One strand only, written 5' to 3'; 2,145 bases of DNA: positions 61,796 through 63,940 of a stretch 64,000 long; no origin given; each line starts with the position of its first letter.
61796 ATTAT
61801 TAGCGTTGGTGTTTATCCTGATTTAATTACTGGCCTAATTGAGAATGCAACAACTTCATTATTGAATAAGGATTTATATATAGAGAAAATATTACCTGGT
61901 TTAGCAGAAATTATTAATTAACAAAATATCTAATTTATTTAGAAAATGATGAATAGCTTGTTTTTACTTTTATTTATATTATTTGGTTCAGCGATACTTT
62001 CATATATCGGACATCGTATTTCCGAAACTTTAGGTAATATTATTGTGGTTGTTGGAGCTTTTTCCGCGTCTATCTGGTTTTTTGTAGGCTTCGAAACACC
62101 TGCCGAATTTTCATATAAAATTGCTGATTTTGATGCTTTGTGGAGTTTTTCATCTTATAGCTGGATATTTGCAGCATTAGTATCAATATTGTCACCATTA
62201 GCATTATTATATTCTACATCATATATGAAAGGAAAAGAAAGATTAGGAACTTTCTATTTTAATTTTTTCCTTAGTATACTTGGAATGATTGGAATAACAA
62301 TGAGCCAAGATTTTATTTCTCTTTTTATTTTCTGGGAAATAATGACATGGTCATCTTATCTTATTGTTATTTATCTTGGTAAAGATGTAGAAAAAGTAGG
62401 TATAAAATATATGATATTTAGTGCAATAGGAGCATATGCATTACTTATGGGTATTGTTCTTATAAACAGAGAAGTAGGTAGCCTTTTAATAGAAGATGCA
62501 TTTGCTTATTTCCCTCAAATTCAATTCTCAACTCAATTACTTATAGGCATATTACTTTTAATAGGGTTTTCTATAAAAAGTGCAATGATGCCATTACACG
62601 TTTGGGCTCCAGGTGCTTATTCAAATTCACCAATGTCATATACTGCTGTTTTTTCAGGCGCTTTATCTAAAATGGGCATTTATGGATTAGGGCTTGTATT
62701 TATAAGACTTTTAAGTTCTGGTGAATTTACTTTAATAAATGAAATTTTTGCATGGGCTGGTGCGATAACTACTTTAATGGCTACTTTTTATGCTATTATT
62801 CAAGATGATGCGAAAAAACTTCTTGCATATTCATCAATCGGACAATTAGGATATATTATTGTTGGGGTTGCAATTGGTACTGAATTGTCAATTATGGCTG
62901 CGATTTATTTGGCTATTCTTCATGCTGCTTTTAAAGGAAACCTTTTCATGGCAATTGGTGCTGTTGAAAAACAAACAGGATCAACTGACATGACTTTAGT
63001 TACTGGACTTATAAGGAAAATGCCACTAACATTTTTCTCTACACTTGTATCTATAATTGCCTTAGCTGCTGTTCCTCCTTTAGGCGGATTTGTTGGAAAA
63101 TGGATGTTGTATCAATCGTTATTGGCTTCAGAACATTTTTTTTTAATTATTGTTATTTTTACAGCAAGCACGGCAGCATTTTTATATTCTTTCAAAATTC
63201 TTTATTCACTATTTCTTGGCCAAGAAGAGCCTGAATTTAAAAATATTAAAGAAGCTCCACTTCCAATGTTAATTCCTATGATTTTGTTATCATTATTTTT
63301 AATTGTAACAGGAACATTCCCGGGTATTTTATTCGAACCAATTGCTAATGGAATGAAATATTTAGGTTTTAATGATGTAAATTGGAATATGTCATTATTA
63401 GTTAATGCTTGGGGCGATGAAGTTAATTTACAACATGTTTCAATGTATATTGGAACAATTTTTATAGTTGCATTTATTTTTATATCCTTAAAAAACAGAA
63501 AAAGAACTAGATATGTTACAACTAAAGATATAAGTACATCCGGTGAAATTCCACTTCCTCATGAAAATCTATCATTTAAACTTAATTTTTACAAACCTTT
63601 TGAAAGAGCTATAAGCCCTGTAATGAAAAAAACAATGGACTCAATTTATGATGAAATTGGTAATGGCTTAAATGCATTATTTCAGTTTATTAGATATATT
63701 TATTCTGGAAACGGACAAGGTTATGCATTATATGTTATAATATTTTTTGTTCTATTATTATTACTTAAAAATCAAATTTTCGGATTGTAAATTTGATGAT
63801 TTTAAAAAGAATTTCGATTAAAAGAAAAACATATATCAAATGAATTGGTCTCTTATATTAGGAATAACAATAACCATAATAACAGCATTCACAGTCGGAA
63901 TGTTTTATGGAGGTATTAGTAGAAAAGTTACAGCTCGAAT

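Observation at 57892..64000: Mrp-type membrane module joined to a NuoH-like subunit in Mbx/MBS gene order: a probable group-4 [NiFe]-hydrogenase-related respiratory complex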

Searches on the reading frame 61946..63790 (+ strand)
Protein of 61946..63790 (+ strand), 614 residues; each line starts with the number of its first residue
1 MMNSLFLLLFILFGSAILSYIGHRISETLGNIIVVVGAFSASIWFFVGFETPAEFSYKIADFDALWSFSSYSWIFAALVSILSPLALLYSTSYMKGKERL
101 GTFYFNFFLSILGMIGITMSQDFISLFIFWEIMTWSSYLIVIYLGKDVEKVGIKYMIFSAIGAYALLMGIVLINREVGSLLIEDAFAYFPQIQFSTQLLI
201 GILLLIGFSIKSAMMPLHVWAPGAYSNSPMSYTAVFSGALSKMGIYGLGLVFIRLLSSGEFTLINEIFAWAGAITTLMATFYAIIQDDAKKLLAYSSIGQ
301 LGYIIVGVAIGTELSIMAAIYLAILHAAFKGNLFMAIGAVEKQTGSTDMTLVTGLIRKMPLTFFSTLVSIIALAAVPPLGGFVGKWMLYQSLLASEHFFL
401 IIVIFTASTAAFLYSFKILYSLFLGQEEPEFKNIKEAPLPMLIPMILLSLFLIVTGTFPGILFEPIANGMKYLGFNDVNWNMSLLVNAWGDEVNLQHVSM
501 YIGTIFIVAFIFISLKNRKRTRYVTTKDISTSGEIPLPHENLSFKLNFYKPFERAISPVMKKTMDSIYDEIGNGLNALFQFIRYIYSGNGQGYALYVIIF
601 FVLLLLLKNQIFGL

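Call 4: search_protein_families(library=pfam, proteins=[window:61946-63790:+], max_evalue=0.01)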
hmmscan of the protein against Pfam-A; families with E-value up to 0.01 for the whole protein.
window:61946-63790:+ (614 aa): 2 families
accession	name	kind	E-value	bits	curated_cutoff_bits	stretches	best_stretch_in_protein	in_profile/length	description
PF00361.26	Proton_antipo_M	-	4.3e-59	200.5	21.5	1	120-407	1-290/294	NADH:quinone oxidoreductase/Mrp antiporter, TM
PF00662.26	Proton_antipo_N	-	5.4e-05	23.4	24.5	1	66-104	13-51/51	NADH-Ubiquinone oxidoreductase (complex I), chain 5 N-terminus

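Call 5: find_encoding_contigs(protein=window:61946-63790:+, flank=10000, max_places=6)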
Protein window:61946-63790:+ (614 aa): 4 contigs read that carry it; 2 places shown.
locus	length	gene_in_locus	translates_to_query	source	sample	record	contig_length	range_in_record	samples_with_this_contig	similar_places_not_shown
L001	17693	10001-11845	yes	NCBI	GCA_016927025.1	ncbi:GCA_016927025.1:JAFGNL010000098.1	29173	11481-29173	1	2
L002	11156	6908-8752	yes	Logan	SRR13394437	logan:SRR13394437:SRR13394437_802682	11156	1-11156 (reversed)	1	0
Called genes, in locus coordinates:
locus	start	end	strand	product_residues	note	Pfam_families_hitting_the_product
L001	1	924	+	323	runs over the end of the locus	PF05057:DUF676 (faint), PF12146:Hydrolase_4, PF00561:Abhydrolase_1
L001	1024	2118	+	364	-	PF01926:MMR_HSR1, PF02421:FeoB_N (faint), PF06071:YchF-GTPase_C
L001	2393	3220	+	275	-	PF00175:NAD_binding_1 (weak), PF10418:DHODB_Fe-S_bind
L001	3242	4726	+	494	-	PF00070:Pyr_redox (faint), PF13738:Pyr_redox_3 (faint), PF14691:Fer4_20, PF07992:Pyr_redox_2, PF13450:NAD_binding_8 (faint)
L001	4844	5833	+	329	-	PF01180:DHO_dh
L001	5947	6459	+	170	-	PF01899:MNHE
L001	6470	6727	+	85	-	PF04066:MrpF_PhaF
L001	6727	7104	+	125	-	PF03334:PhaG_MnhG_YufB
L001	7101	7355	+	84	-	PF13244:MbhD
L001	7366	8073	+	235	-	PF20501:MbhE, PF04039:MnhB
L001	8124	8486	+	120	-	PF00420:Oxidored_q2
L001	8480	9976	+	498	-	PF00361:Proton_antipo_M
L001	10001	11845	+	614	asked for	PF00361:Proton_antipo_M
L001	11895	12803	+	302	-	PF00146:NADHdh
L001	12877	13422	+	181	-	PF01058:Oxidored_q6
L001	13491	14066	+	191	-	PF00329:Complex1_30kDa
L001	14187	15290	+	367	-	PF00346:Complex1_49kDa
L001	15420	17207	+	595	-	PF12838:Fer4_7, PF13187:Fer4_9 (weak), PF14697:Fer4_21, PF14691:Fer4_20, PF01946:Thi4 (weak), PF07992:Pyr_redox_2, PF13450:NAD_binding_8, PF13738:Pyr_redox_3, +16 more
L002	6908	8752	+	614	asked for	PF00361:Proton_antipo_M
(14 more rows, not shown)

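Call 9: search_protein_families(library=pfam, proteins=[L001:11895-12803:+, L001:12877-13422:+, L001:13491-14066:+, L001:14187-15290:+, L001:15420-17207:+], max_evalue=0.001)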
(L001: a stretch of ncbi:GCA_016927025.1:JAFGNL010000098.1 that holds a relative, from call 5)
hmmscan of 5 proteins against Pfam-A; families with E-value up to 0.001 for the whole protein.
L001:11895-12803:+ (302 aa): 1 family
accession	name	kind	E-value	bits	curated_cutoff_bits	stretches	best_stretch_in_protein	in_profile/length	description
PF00146.26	NADHdh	-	6.8e-53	180.4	27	1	10-295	4-295/298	NADH dehydrogenase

L001:12877-13422:+ (181 aa): 1 family
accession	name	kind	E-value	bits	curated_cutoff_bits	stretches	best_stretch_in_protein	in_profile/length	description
PF01058.29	Oxidored_q6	-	4.7e-24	85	27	1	31-141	3-128/128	NADH ubiquinone oxidoreductase, 20 Kd subunit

L001:13491-14066:+ (191 aa): 1 family
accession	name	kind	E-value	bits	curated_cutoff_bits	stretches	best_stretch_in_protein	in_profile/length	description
PF00329.25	Complex1_30kDa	-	2.1e-26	93.4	22.5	1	34-152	2-123/124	Respiratory-chain NADH dehydrogenase, 30 Kd subunit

L001:14187-15290:+ (367 aa): 1 family
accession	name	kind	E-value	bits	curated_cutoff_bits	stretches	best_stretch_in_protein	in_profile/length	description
PF00346.24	Complex1_49kDa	-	9e-81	271.3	24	2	121-285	3-167/271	Respiratory-chain NADH dehydrogenase, 49 Kd subunit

L001:15420-17207:+ (595 aa): 28 families (the best 25 are shown)
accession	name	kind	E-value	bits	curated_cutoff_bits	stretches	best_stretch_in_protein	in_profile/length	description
PF07992.20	Pyr_redox_2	-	7.9e-30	104.7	26.1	1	287-582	3-291/291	Pyridine nucleotide-disulphide oxidoreductase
PF14691.11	Fer4_20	-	1.3e-28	99.5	25.8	1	163-268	1-111/113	Dihydroprymidine dehydrogenase domain II, 4Fe-4S cluster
PF13738.12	Pyr_redox_3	-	4.3e-13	49.6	30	1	376-566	131-305/305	Pyridine nucleotide-disulphide oxidoreductase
PF13450.12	NAD_binding_8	-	7.5e-11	42.6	21.9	1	289-322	1-34/68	NAD(P)-binding Rossmann-like domain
PF13187.11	Fer4_9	-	4.4e-10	39.9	27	1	49-104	1-50/52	4Fe-4S dicluster domain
PF12838.12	Fer4_7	-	6.9e-10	39.7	27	1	49-104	1-51/52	4Fe-4S dicluster domain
PF00070.33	Pyr_redox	-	2.9e-09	37.8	22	1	416-488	1-77/82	Pyridine nucleotide-disulphide oxidoreductase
PF14697.11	Fer4_21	-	3.4e-09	37.1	35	1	47-104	5-55/59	4Fe-4S dicluster domain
PF00037.32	Fer4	-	5.2e-09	36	21.1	2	185-198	7-20/24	4Fe-4S binding domain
PF01266.30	DAO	-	7.3e-09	36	27.9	1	287-321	2-37/353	FAD dependent oxidoreductase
PF13534.11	Fer4_17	-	4.5e-08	34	22.2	1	175-200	35-60/61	4Fe-4S dicluster domain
PF13237.11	Fer4_10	-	8.2e-08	32.5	25.5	0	45-102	4-53/53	4Fe-4S dicluster domain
PF01946.23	Thi4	-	1.3e-07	31.6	26.2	1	287-324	20-59/235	Thi4 family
PF01262.27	AlaDh_PNT_C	-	2.5e-07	30.8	23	1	415-446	29-60/214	Alanine dehydrogenase/PNT, C-terminal domain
PF12837.12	Fer4_6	-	4.7e-07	29.9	25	0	184-199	7-22/24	4Fe-4S binding domain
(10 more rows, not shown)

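Call 10: search_protein_families(library=ncbifam, proteins=[L001:11895-12803:+, L001:12877-13422:+, L001:13491-14066:+, L001:14187-15290:+, L001:15420-17207:+, window:61946-63790:+], max_evalue=0.001)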
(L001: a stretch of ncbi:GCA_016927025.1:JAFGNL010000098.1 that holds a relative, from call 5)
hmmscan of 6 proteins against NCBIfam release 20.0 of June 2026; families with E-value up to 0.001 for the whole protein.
L001:11895-12803:+ (302 aa): 7 families
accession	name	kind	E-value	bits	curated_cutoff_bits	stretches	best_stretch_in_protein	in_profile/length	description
NF004741.0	PRK06076.1-2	equivalog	1e-34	120.2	305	1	10-290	26-322/337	NADH-quinone oxidoreductase subunit NuoH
NF040610.1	F420_dehyd_FpoH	exception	1.5e-16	60.7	475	1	9-261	15-281/339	F420H2 dehydrogenase subunit FpoH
NF004740.0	PRK06076.1-1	equivalog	4.3e-15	56.1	399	1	9-284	18-303/325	NADH-quinone oxidoreductase subunit NuoH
NF004743.0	PRK06076.1-4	equivalog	1e-12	47.7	494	1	13-247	24-272/433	NADH-quinone oxidoreductase subunit NuoH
NF004744.0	PRK06076.1-5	equivalog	1.3e-12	47.5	542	1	11-250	35-284/372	NADH-quinone oxidoreductase subunit NuoH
NF004745.0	PRK06076.1-6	equivalog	1.7e-12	47.2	450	1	11-288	21-318/341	NADH-quinone oxidoreductase subunit NuoH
NF004742.0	PRK06076.1-3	equivalog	4.9e-09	35.8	531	1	4-292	24-337/356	NADH-quinone oxidoreductase subunit NuoH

L001:12877-13422:+ (181 aa): 11 families
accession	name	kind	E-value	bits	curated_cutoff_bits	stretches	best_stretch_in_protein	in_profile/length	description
NF005012.1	PRK06411.1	subfamily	3.1e-60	202.5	116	1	8-151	21-164/166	NADH-quinone oxidoreductase subunit NuoB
TIGR01957.1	nuoB_fam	subfamily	3.1e-48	163.4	142.7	1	12-147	8-144/145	NADH-quinone oxidoreductase subunit B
NF011388.0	PRK14813.1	equivalog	7.9e-44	149.8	294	1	12-171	19-180/189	NADH dehydrogenase subunit B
NF011394.0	PRK14819.1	equivalog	5.2e-43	147.5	312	1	14-159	24-170/264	NADH-quinone oxidoreductase subunit B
NF011393.0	PRK14818.1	equivalog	1.7e-40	138.4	255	1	14-155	24-165/173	NADH dehydrogenase subunit B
NF011390.0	PRK14815.1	equivalog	1.5e-39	135.2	281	1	14-151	26-163/183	NADH dehydrogenase subunit B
NF009808.0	PRK13292.1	equivalog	5.9e-39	133.6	1156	1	11-147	15-151/791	NADH-quinone oxidoreductase subunit B/C/D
NF011395.0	PRK14820.1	equivalog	6.7e-39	133.5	263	1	16-151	28-163/180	NADH-quinone oxidoreductase subunit B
NF011391.0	PRK14816.1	equivalog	9.8e-39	133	283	1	12-149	43-181/196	NADH-quinone oxidoreductase subunit B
NF011392.0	PRK14817.1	equivalog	3.4e-37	127.9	271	1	16-148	31-163/182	NADH-quinone oxidoreductase subunit B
NF011389.0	PRK14814.1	equivalog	2.5e-32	112.2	285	1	14-170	26-183/186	NADH dehydrogenase subunit B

L001:13491-14066:+ (191 aa): 17 families
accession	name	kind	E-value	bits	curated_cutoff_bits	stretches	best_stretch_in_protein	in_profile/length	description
NF004736.0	PRK06074.2-3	equivalog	6.8e-24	84.5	239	1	5-161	16-171/183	NADH-quinone oxidoreductase subunit C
NF040611.1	F420_dehyd_FpoC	exception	9.2e-23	80.9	220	1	8-148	4-147/158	F420H2 dehydrogenase subunit FpoC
NF004735.0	PRK06074.2-2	equivalog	1.1e-21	77.4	176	1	8-148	4-147/158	NADH-quinone oxidoreductase subunit C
TIGR01961.1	NuoC_fam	subfamily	4.9e-20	72.3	122.45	1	34-150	4-121/122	NADH (or F420H2) dehydrogenase, subunit C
NF004738.0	PRK06074.2-5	equivalog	1e-19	70.9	198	1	8-157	7-159/174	NADH-quinone oxidoreductase subunit C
NF006304.0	PRK08491.1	equivalog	1.1e-16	61.2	228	1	8-145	37-172/263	NADH-quinone oxidoreductase subunit C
NF004734.0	PRK06074.2-1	equivalog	2.4e-16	60.2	169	1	9-152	7-154/164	NADH-quinone oxidoreductase subunit C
NF004731.0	PRK06074.1-3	equivalog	2.8e-14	53.4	303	1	45-156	43-154/207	NADH-quinone oxidoreductase subunit C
NF004733.0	PRK06074.1-5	equivalog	2.4e-13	50.2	225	1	26-157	26-159/203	NADH-quinone oxidoreductase subunit C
NF009808.0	PRK13292.1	equivalog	1.9e-12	45.9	1156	1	30-157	248-383/791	NADH-quinone oxidoreductase subunit B/C/D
NF008728.0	PRK11742.1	equivalog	2.3e-12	46.1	840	1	67-166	92-191/598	NADH-quinone oxidoreductase subunit C/D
NF005832.0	PRK07735.1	equivalog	1.9e-11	43.9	431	1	44-148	322-424/430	NADH-quinone oxidoreductase subunit C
NF004737.0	PRK06074.2-4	equivalog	4.8e-11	42.8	144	1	29-152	13-129/150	NADH-quinone oxidoreductase subunit C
NF009141.0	PRK12494.1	equivalog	4.1e-09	36.5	175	1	82-149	98-165/175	NAD(P)H-quinone oxidoreductase subunit J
NF005856.0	PRK07785.1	equivalog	2.2e-08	34.3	224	1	20-147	91-222/246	NADH-quinone oxidoreductase subunit C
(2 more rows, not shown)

L001:14187-15290:+ (367 aa): 9 families
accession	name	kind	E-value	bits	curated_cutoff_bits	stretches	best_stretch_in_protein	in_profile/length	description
NF004739.1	PRK06075.1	equivalog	2.8e-129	431.2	360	1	7-367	2-384/384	NADH-quinone oxidoreductase subunit D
TIGR01962.1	NuoD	equivalog_domain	4.4e-101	338.5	459.35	2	5-287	2-284/386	NADH dehydrogenase (quinone) subunit D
NF040602.1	F420_dehyd_FpoD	exception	7.9e-101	337.8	600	1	7-367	9-372/372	F420H2 dehydrogenase subunit FpoD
NF008974.0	PRK12322.1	equivalog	3e-95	319.3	522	1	2-359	3-358/366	NADH-quinone oxidoreductase subunit D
NF009808.0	PRK13292.1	equivalog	2.1e-86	290.5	1156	2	3-283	405-685/791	NADH-quinone oxidoreductase subunit B/C/D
NF005649.0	PRK07415.1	equivalog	1.8e-77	261.1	583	2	4-284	9-290/394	NAD(P)H-quinone oxidoreductase subunit H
NF008728.0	PRK11742.1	equivalog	3.2e-75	253.7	840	2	7-284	216-493/598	NADH-quinone oxidoreductase subunit C/D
NF045518.1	H2_NiFeSe_large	exception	3.5e-05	22.8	780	1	17-111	12-105/485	NiFeSe hydrogenase large subunit HysA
NF033181.1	NiFeSe_hydrog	equivalog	0.00072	18.6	600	0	17-101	12-95/507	nickel-dependent hydrogenase large subunit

L001:15420-17207:+ (595 aa): 130 families (the best 25 are shown)
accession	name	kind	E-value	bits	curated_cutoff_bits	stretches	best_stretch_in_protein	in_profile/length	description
NF010590.0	PRK13984.1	equivalog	1e-193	644.9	946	1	7-594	9-607/611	putative oxidoreductase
NF009410.0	PRK12771.1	subfamily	5.6e-124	414.8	516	2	192-593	50-445/566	NAD(P)-binding protein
NF009454.0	PRK12814.1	equivalog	9.6e-115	384.4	916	2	190-593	102-500/657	putative NADPH-dependent glutamate synthase small subunit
NF009414.0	PRK12778.1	equivalog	3.6e-107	359.5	1103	1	148-594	292-750/752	bifunctional dihydroorotate dehydrogenase B NAD binding subunit/NADPH-dependent glutamate synthase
TIGR01316.1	gltA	equivalog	4.3e-101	338.9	471.75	1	161-593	3-449/449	NADPH-dependent glutamate synthase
NF009408.0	PRK12769.1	equivalog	1.1e-83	281.5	1003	1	48-593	85-651/659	formate-dependent uric acid utilization protein AegA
TIGR01318.1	gltD_gamma_fam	subfamily_domain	1.9e-83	280.6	482.95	1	152-593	8-465/467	glutamate synthase, small subunit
NF009413.0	PRK12775.1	equivalog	3.3e-76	256.9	1895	1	151-593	298-754/1006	putative trifunctional 2-polyprenylphenol hydroxylase/glutamate synthase subunit beta/ferritin domain-containing protein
TIGR03315.1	Se_ygfK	equivalog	1.7e-74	250.9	835.3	1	191-589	446-835/1012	putative selenate reductase subunit YgfK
NF009451.0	PRK12809.1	equivalog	6.3e-71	239.5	1154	1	46-587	83-628/639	formate-dependent uric acid utilization protein YgfT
NF009415.0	PRK12779.1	equivalog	1e-67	228.9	1519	1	195-590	213-623/944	putative bifunctional glutamate synthase subunit beta/2-polyprenylphenol hydroxylase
TIGR01317.1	GOGAT_sm_gam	subfamily_domain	3.9e-64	217.3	447.7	1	148-594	6-479/485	glutamate synthase small subunit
NF009409.0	PRK12770.1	subfamily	2.8e-62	210.9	343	1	278-594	12-351/360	putative glutamate synthase subunit beta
NF045663.1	diclust_near_Sec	equivalog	1.5e-35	122.5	530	1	192-381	20-201/759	pyridine nucleotide-disulfide oxidoreductase/dicluster-binding protein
NF004543.0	PRK05888.2-5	equivalog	1.7e-25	89.8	243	1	8-115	19-124/217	NADH-quinone oxidoreductase subunit NuoI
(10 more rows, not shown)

window:61946-63790:+ (614 aa): 73 families (the best 25 are shown)
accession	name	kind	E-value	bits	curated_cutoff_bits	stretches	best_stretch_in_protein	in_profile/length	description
NF006419.0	PRK08668.1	equivalog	9.9e-142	473.8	617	1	2-606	1-610/613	NADH dehydrogenase subunit M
NF005086.0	PRK06521.1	equivalog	4.1e-65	220.5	667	1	21-488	31-523/669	hydrogenase 4 subunit B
NF009310.0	PRK12668.1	equivalog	4.2e-65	220.7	564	1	9-475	11-450/584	Na(+)/H(+) antiporter subunit D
NF009288.0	PRK12648.1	equivalog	4e-64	217.1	1104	1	69-483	75-495/954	monovalent cation/H+ antiporter subunit A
NF009287.0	PRK12647.1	equivalog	4.9e-64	217.2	937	1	65-509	71-517/773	putative monovalent cation/H+ antiporter subunit A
NF006240.0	PRK08376.1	subfamily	1.8e-61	208.7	662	1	30-466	58-499/521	putative monovalent cation/H+ antiporter subunit D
NF009290.0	PRK12650.1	equivalog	2.2e-61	207.9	980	1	69-508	80-520/966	DUF4040 family protein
TIGR00940.1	2a6301s01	subfamily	1.9e-58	198.5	920.45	1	70-470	75-500/793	monovalent cation:proton antiporter subunit A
NF009285.0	PRK12645.1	equivalog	2.3e-58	198.1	1028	1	71-517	79-551/804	Na+/H+ antiporter subunit A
NF009306.0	PRK12663.1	equivalog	9.3e-58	196.2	542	1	69-467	76-475/498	Na+/H+ antiporter subunit D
NF005141.0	PRK06590.1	equivalog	3.9e-57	194.5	556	1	6-607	7-608/615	NADH-quinone oxidoreductase subunit L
TIGR01972.1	NDH_I_M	subfamily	4.6e-57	193.8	263.8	1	70-470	78-479/486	NADH-quinone oxidoreductase subunit M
NF009284.0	PRK12644.1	equivalog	1.4e-54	185.5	962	1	67-473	71-485/975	Na+/H+ antiporter subunit A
NF005818.0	PRK07691.1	equivalog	3.9e-54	184.5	586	1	56-468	59-478/496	Na+/H+ antiporter subunit D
NF009305.0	PRK12662.1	equivalog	1.3e-53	182.5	700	1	32-460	34-477/492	putative monovalent cation/H+ antiporter subunit D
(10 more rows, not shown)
